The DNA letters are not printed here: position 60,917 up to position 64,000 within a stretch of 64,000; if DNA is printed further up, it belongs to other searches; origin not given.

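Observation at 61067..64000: Unlisted ~919-aa secreted discoidin-domain protein gene that stops at a G-run, with the +1 frame continuing through a CxxCH haem-binding motif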

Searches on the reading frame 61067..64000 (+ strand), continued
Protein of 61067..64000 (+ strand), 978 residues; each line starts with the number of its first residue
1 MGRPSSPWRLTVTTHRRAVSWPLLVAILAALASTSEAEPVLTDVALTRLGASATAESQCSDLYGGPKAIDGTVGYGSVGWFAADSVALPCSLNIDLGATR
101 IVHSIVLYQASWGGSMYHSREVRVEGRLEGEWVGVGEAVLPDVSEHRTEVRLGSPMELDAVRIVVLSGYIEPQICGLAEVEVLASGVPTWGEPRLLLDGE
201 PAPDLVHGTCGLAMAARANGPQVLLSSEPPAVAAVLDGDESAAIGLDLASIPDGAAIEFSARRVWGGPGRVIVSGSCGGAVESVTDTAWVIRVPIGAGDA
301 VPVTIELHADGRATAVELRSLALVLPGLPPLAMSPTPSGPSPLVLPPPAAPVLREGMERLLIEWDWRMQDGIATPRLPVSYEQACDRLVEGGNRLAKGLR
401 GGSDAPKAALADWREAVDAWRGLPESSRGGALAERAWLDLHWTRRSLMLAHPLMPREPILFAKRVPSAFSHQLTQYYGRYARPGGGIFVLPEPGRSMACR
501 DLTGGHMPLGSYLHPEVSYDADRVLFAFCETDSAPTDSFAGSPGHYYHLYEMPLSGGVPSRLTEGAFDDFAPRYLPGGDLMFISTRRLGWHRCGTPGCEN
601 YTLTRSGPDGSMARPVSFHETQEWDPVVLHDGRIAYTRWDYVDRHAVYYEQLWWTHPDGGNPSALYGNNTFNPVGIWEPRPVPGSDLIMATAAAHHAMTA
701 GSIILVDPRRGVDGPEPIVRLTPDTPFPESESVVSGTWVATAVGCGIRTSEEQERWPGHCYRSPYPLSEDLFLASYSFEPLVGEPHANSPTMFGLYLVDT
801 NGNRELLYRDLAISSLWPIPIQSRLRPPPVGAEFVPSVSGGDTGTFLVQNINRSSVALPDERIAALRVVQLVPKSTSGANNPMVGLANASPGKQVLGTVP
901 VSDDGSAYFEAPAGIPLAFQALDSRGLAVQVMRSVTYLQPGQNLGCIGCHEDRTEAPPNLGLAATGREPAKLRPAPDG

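Call 13: search_solved_structures(query=P0001, max_evalue=1, show_alignments=2)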
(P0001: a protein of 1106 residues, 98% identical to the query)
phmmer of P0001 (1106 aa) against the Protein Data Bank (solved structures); distinct sequences matched with E-value up to 1: 3.
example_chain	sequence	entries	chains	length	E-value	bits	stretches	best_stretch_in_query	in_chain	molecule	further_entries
5c2v_A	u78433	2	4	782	7.9e-08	33.7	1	880-940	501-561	HYDRAZINE SYNTHASE ALPHA SUBUNIT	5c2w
2ojh_A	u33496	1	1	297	0.097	13.5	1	527-579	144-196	Uncharacterized protein Atu1656/AGR_C_3050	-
9dzx_A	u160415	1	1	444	0.96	10.2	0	591-630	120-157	Putative coatomer subunit alpha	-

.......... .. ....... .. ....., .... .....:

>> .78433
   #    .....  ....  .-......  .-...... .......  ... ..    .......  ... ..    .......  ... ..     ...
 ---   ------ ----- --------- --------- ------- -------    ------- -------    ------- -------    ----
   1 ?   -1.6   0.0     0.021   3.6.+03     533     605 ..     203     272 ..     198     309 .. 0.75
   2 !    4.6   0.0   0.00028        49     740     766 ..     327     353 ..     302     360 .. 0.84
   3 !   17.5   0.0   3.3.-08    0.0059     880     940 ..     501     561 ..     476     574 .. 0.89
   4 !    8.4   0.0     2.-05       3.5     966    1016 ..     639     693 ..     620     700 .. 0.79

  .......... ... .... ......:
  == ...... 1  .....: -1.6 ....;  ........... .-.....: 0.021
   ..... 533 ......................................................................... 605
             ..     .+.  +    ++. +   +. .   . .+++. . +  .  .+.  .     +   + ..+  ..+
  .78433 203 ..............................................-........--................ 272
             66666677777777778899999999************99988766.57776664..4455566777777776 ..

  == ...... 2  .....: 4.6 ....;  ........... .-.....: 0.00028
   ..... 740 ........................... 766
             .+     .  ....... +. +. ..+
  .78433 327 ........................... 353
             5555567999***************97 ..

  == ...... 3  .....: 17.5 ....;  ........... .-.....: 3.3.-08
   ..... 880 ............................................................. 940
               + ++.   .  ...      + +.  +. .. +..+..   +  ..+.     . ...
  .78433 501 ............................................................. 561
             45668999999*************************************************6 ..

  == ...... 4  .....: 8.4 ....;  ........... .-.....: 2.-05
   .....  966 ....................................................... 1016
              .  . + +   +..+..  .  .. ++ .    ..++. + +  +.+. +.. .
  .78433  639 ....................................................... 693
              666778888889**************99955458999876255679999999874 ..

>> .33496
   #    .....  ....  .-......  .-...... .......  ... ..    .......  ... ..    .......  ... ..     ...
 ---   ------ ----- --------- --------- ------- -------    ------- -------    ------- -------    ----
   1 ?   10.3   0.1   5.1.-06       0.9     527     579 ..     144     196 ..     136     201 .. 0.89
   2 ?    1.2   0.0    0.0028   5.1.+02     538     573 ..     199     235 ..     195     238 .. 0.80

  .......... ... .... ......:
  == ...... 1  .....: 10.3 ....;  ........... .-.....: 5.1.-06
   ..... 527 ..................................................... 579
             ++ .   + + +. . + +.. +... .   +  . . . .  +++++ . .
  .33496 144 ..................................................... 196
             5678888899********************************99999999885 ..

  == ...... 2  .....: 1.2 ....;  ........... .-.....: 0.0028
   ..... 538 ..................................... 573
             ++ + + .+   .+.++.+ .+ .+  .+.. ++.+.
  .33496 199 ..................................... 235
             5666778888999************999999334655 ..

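Call 22: find_related_loci(query=A2, collection=genome_contigs, flank=8000)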
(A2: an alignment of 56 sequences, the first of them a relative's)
Query A2 (1106 aa) in genome_contigs; peptide patterns used: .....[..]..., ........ (x = any residue, [..] = any of these).
599 stretches matched a pattern (row limit reached: there are more); 598 encode a relative of the query (tblastn E <= 1e-3); the best 80 are kept; 80 distinct loci.
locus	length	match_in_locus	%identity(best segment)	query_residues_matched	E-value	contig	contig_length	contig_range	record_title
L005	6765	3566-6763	63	12-1079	0e+0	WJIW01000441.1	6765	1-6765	MAG: Armatimonadia bacterium isolate Bin_177 k141_3173065, whole genome shotgun sequence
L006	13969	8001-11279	52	1-1106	0e+0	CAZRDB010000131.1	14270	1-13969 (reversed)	MAG TPA_asm: uncultured Armatimonadia bacterium isolate binchicken_co26_97 genome assembly, contig: NODE_5508_length_142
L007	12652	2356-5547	53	32-1106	0e+0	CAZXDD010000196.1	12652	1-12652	MAG TPA_asm: uncultured Armatimonadia bacterium isolate binchicken_co43_19 genome assembly, contig: NODE_8926_length_126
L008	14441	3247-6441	52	30-1105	0e+0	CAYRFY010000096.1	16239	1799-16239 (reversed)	MAG TPA_asm: uncultured Armatimonadia bacterium isolate binchicken_co39_10 genome assembly, contig: NODE_8703_length_162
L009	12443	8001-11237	51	13-1106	0e+0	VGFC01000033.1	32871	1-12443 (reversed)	MAG: Armatimonadetes bacterium isolate K_DeepCast_250m_m2_231 K_DeepCast_250m_m2_231_Ga0194125_10002161, whole genome sh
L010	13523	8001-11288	49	1-1106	0e+0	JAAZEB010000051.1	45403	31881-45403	MAG: Armatimonadota bacterium isolate AS09scLD_256 49650_AS09, whole genome shotgun sequence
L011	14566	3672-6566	51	151-1106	0e+0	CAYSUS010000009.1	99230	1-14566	MAG TPA_asm: uncultured Pirellulales bacterium isolate SRP141376_co4_16 genome assembly, contig: NODE_327_length_99230_c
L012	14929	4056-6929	54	142-1106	0e+0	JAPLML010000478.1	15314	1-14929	MAG: Planctomycetota bacterium isolate LacPavin_0920_SED3_MAG_68_11 LacPavin_0920_SED3_scaffold_1986255, whole genome sh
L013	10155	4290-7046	51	176-1106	0e+0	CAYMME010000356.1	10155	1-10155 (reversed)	MAG TPA_asm: uncultured Planctomycetales bacterium isolate binchicken_co65_34 genome assembly, contig: NODE_25674_length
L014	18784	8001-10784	54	177-1106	0e+0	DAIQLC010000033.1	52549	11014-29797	MAG TPA_asm: Candidatus Hydrogenedentota bacterium isolate CTOTU19843 NODE_559_length_52549_cov_15.879662, whole genome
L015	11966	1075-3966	51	161-1106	0e+0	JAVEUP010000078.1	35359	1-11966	MAG: Thermoguttaceae bacterium isolate BF2_50 NODE_521_length_35359_cov_4.138712_Biofilm2, whole genome shotgun sequence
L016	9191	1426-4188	55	187-1106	0e+0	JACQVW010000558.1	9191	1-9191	MAG: Planctomycetota bacterium isolate NC_groundwater_1473_Ag_S-0.65um_71_22 S_p65_S5_coassembly_k141_3383372, whole gen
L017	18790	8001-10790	53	177-1106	0e+0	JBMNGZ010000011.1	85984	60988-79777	MAG: Candidatus Hydrogenedentales bacterium isolate SBF912LR0HQ0180 contig_8938, whole genome shotgun sequence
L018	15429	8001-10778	51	176-1106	0e+0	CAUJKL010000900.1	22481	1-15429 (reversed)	MAG: Planctomycetota bacterium isolate KLAP164 genome assembly, contig: KLAP164_22389, whole genome shotgun sequence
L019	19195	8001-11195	49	25-1106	0e+0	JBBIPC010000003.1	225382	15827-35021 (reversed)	MAG: Chthonomonadales bacterium isolate PLS170224_bin_294 NODE_52_length_225382_cov_9.774510, whole genome shotgun seque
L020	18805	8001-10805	49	155-1106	0e+0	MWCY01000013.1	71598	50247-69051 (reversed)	MAG: Candidatus Hydrogenedentes bacterium ADurb.Bin170 BWY07_contig000013, whole genome shotgun sequence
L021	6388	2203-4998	50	181-1106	0e+0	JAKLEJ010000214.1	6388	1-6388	MAG: Verrucomicrobia bacterium isolate RA.bin130 RA.bin130_214, whole genome shotgun sequence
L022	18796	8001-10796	52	178-1106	0e+0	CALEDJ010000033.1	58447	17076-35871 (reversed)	MAG: uncultured bacterium isolate N1_Bin_MAXBIN__043_1 genome assembly, contig: c_000003992378, whole genome shotgun seq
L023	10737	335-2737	59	347-1106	0e+0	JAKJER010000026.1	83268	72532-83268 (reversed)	MAG: Planctomycetota bacterium isolate UR.bin180 UR_contig_466, whole genome shotgun sequence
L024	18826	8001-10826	51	176-1106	0e+0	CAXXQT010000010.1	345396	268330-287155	MAG: Thermoguttaceae bacterium isolate 6d2dc2d4-6dd0-4c87-b5e3-0172890c642a genome assembly, contig: contig_10, whole ge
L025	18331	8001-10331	58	347-1106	0e+0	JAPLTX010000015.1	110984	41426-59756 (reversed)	MAG: Verrucomicrobia bacterium isolate LacPavin_0818_WC55_MAG_62_14 LacPavin_0818_WC55_scaffold_379661, whole genome sho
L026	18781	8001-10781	51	176-1106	0e+0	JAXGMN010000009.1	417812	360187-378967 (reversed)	MAG: Thermoguttaceae bacterium isolate AnMBR.bin233 bin233_9, whole genome shotgun sequence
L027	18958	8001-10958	49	180-1106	0e+0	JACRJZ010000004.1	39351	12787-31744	MAG: Verrucomicrobia bacterium isolate NC_groundwater_1842_Pr3_B-0.1um_64_53 SR-2_scaffold_141_26354, whole genome shotg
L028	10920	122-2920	51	179-1106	0e+0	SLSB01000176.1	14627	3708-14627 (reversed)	MAG: Candidatus Hydrogenedentota bacterium isolate CSSed165cm_592 CSSed16-5cm-12665, whole genome shotgun sequence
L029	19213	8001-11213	46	30-1106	0e+0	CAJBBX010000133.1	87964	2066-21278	MAG: uncultured Chthonomonas sp. isolate Loc090907-8-6m_bin-692 genome assembly, contig: bin-692:133/188, whole genome s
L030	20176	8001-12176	59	347-1106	0e+0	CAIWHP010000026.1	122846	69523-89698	MAG: uncultured Lentisphaerae bacterium isolate Loclat_bin-07389 genome assembly, contig: bin-07389:026/280, whole genom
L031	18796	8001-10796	51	174-1106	0e+0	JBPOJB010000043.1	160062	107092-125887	MAG: Planctomycetota bacterium isolate MAG_1086 c_000000604171, whole genome shotgun sequence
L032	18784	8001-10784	52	182-1106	0e+0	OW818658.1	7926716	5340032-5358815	metagenome genome assembly, chromosome: 1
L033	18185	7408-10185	51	176-1106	0e+0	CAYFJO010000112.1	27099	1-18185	MAG TPA_asm: uncultured Pirellulaceae bacterium isolate ERP003628_co1_109 genome assembly, contig: NODE_617_length_27099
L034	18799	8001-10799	50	196-1106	0e+0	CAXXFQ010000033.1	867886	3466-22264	MAG: Thermoguttaceae bacterium isolate 8b3353c7-b3ef-4d97-bce3-25bd4c24e67f genome assembly, contig: contig_33, whole ge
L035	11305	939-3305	57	334-1106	0e+0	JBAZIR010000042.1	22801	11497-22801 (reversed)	MAG: Verrucomicrobiia bacterium isolate SO_2017_LW4_10 scaffold_4581_c1_LW137-91_2017, whole genome shotgun sequence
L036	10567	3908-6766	49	163-1106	0e+0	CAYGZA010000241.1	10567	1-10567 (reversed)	MAG TPA_asm: uncultured Planctomycetaceae bacterium isolate ERP119294_co1_481 genome assembly, contig: NODE_8657_length_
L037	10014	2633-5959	45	1-1106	0e+0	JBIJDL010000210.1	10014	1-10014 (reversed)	MAG: Candidatus Hydrogenedentales bacterium isolate ME2006-08-22D15_3300044611_group2_bin248 Rohwer_bin1462_scaffold_774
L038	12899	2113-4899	51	177-1106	0e+0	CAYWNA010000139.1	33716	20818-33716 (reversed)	MAG TPA_asm: uncultured Pirellulaceae bacterium isolate binchicken_co65_467 genome assembly, contig: NODE_5190_length_33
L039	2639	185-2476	57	347-1106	0e+0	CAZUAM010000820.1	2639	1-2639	MAG TPA_asm: uncultured Planctomycetaceae bacterium isolate binchicken_co262_366 genome assembly, contig: NODE_50369_len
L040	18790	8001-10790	50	176-1106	0e+0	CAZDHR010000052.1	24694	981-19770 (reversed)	MAG TPA_asm: uncultured Planctomycetaceae bacterium isolate SRP338002_co1_98 genome assembly, contig: NODE_1874_length_2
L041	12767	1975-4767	49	173-1106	0e+0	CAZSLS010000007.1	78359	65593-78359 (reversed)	MAG TPA_asm: uncultured Planctomycetaceae bacterium isolate SRP260945_co1_237 genome assembly, contig: NODE_299_length_7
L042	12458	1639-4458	49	180-1106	0e+0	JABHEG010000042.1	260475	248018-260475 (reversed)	MAG: Lentisphaerae bacterium isolate SI037_bin151 k141_1096721, whole genome shotgun sequence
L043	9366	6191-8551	55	347-1106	0e+0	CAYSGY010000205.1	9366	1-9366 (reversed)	MAG TPA_asm: uncultured Planctomycetaceae bacterium isolate SRP278314_co1_1 genome assembly, contig: NODE_9225_length_93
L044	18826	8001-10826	50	176-1106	0e+0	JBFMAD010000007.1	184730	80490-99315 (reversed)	MAG: Planctomycetota bacterium isolate MAG129 MAG129_7, whole genome shotgun sequence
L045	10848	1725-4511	51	176-1106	0e+0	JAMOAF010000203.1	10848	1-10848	MAG: Planctomycetota bacterium isolate Bin_67 Bin_67_scaffold_6357, whole genome shotgun sequence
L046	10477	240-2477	57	346-1106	0e+0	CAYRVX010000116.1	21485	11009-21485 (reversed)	MAG TPA_asm: uncultured Planctomycetaceae bacterium isolate SRP068000_co1_610 genome assembly, contig: NODE_3236_length_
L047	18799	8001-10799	48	171-1106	0e+0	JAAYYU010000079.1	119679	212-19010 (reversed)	MAG: Candidatus Anammoximicrobium sp. isolate AS06rmzACSIP_251 107719_AS06, whole genome shotgun sequence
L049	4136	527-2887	53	335-1106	0e+0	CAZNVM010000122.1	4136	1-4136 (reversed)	MAG TPA_asm: uncultured Planctomycetaceae bacterium isolate SRP098377_co2_212 genome assembly, contig: k141_1494244, who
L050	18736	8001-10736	49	188-1106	0e+0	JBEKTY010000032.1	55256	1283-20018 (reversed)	MAG: Thermoguttaceae bacterium isolate SPRUCE 569 SPRUCE_569_32, whole genome shotgun sequence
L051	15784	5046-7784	50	169-1106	0e+0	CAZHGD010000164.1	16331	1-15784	MAG TPA_asm: uncultured Fimbriimonadaceae bacterium isolate SRP216815_co1_259 genome assembly, contig: NODE_4311_length_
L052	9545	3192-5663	49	284-1106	0e+0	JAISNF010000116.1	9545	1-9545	MAG: Planctomycetaceae bacterium isolate Im510_bin74 k119_744495, whole genome shotgun sequence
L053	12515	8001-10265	55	332-1106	0e+0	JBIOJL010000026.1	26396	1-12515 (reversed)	MAG: Tepidisphaerales bacterium isolate GcC5-30 k141_333641_length_26396_cov_25.8606, whole genome shotgun sequence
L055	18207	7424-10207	50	176-1106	0e+0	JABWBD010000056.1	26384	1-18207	MAG: Pirellulales bacterium isolate MAG_21 scaffold_1712, whole genome shotgun sequence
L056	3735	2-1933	62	473-1106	0e+0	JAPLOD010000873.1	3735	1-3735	MAG: Planctomycetota bacterium isolate LacPavin_0920_SED3_MAG_65_12 LacPavin_0920_SED3_scaffold_3986310, whole genome sh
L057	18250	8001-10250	54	350-1106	0e+0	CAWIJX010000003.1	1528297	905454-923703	MAG: uncultured Phycisphaerales bacterium isolate MFD03726.bin.2.35 genome assembly, contig: contig_12868, whole genome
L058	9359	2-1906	59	463-1106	0e+0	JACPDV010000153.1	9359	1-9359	MAG: Armatimonadetes bacterium isolate NC_groundwater_318_Ag_B-0.1um_71_9 GD18-4_B1_scaffold_183332, whole genome shotgu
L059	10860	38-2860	46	177-1106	0e+0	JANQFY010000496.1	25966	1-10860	MAG: Sedimentisphaerales bacterium isolate PL23b_bin.22 k99_2295081, whole genome shotgun sequence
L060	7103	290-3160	47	196-1106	0e+0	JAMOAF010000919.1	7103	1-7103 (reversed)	MAG: Planctomycetota bacterium isolate Bin_67 Bin_67_scaffold_11015, whole genome shotgun sequence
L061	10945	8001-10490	48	321-1106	0e+0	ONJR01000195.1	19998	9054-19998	uncultured planctomycete isolate RUG369 genome assembly, contig: k87_27831985, whole genome shotgun sequence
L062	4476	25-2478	49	335-1106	0e+0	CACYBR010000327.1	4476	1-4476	MAG: uncultured planctomycete isolate RUG11796 genome assembly, contig: RUG11796_asm_327, whole genome shotgun sequence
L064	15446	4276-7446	46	111-1106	0e+0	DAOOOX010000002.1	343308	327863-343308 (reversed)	MAG TPA_asm: Verrucomicrobiia bacterium isolate AMR_MDS_2612 NODE_10_length_343308_cov_11.399111, whole genome shotgun s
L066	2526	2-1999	62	441-1106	0e+0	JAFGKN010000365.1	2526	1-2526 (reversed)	MAG: Planctomycetota bacterium isolate Zod_Metabat.340 k87_3285226, whole genome shotgun sequence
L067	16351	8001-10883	49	140-1106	0e+0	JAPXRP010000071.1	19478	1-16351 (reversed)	MAG: Candidatus Hydrogenedentota bacterium isolate binned_ad_9.133 NODE_3484_length_19478_cov_2.638778, whole genome sho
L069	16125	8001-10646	46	274-1106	0e+0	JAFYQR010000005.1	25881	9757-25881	MAG: Thermoguttaceae bacterium isolate RGIG7334 Water_buffalos_Cecum-4__c7596, whole genome shotgun sequence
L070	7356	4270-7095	44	173-1106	0e+0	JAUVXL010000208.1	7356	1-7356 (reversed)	MAG: Sedimentisphaerales bacterium isolate CSMAG_1215 CSMAG_1215_k141_694760_length_7356_cov_8.9756, whole genome shotgu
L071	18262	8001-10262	54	346-1106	0e+0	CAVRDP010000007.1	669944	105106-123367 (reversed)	MAG: uncultured Planctomycetia bacterium isolate MFD01231.bin.2.30 genome assembly, contig: contig_12741, whole genome s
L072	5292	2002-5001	43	178-1106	0e+0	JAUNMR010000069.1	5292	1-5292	MAG: Planctomycetia bacterium isolate S32M_St_metabat_111 NODE_9712_length_5292_cov_24.645599, whole genome shotgun sequ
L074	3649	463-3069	46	292-1106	0e+0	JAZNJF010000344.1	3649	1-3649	MAG: Thermoguttaceae bacterium isolate T1900044680_TS20190146.MAGScoT_cleanbin_000042 SGB_1685_k141_604682, whole genome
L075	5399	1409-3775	49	308-1104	0e+0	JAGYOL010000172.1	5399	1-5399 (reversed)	MAG: Kiritimatiellae bacterium isolate M55B167 172, whole genome shotgun sequence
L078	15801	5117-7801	45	272-1106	0e+0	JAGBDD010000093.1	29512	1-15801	MAG: Thermoguttaceae bacterium isolate RGIG9010 Water_deer_Rectum-3__c190898, whole genome shotgun sequence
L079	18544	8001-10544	46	304-1106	0e+0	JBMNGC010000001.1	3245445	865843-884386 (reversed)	MAG: Thermoguttaceae bacterium isolate SBF912LR0HQ0207 contig_1684, whole genome shotgun sequence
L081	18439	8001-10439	46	336-1106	0e+0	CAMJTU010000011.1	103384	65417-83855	MAG: uncultured Planctomycetaceae bacterium isolate SRR12081293_bin.40_metaWRAP_v1.3_MAG genome assembly, contig: ERZ122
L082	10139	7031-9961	49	159-1106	0e+0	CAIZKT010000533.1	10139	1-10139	MAG: uncultured Victivallales bacterium isolate Loc090907-8m_bin-406 genome assembly, contig: bin-406:0533/1064, whole g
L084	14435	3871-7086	50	25-1106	0e+0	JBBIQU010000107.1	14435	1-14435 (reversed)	MAG: Chthonomonadales bacterium isolate PBS170224_bin_333 NODE_1520_length_14435_cov_5.360223, whole genome shotgun sequ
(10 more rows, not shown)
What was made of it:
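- The closest genomes are Armatimonadia (call 22).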
